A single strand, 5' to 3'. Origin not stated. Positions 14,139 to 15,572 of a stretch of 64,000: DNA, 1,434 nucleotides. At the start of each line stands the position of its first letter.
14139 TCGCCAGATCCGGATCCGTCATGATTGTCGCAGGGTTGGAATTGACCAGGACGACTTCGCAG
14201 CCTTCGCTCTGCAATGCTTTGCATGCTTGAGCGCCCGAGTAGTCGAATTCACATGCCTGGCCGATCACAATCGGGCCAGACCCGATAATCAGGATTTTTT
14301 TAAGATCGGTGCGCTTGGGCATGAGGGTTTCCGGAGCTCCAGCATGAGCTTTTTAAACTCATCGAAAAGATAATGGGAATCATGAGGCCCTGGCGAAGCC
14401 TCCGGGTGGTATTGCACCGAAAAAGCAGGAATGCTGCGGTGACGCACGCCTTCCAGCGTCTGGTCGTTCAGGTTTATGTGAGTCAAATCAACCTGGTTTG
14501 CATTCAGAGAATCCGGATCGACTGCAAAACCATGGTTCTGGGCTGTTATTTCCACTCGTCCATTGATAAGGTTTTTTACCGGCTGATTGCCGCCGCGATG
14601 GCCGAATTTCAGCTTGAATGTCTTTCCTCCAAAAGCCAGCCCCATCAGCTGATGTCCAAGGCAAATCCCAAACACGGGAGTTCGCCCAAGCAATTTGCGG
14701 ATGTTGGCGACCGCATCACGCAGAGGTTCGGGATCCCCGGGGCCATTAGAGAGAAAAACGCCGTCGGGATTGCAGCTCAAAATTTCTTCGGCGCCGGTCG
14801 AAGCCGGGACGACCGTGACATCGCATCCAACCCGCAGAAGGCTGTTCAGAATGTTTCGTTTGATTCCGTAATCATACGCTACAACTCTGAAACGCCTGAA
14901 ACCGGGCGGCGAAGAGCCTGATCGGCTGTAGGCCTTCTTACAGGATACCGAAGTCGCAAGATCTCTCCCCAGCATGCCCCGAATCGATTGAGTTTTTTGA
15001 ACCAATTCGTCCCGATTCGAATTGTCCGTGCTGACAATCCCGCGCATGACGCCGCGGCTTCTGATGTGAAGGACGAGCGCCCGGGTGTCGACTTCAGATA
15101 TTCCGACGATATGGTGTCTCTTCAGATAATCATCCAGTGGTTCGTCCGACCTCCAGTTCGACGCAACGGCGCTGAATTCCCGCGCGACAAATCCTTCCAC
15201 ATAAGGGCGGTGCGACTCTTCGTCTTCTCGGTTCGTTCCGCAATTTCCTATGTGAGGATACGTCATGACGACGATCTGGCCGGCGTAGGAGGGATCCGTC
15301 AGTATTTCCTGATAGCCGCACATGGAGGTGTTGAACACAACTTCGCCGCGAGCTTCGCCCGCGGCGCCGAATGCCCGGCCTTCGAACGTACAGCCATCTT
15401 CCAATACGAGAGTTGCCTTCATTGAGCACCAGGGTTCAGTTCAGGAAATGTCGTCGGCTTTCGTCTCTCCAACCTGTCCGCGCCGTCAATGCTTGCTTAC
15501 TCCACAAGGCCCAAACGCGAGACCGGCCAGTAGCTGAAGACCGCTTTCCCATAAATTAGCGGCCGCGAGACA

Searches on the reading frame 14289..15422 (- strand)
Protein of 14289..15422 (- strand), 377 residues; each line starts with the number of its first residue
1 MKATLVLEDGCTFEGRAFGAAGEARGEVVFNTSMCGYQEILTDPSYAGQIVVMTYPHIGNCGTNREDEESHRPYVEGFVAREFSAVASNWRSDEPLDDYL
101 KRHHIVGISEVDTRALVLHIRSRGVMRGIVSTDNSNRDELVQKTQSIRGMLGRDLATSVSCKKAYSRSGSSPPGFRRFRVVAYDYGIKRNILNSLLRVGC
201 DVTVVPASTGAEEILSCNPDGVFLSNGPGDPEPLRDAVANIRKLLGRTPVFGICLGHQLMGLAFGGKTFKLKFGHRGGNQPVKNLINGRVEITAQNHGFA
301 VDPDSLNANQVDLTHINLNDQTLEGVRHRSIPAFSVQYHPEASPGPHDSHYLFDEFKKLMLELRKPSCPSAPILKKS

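Call 50: search_protein_families(library=pfam, proteins=[window:14289-15422:-], max_evalue=0.0001)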
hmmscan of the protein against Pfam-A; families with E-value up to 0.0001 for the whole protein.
window:14289-15422:- (377 aa): 3 families
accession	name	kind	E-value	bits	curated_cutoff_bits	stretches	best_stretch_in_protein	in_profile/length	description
PF00117.34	GATase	-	4.2e-55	186.8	22.8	1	182-358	2-189/190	Glutamine amidotransferase class-I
PF00988.28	CPSase_sm_chain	-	3.4e-54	182.5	27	1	5-130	1-126/126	Carbamoyl-phosphate synthase small chain, CPSase domain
PF07722.19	Peptidase_C26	-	1.1e-07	32.3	20.5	1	246-311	104-166/219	Peptidase C26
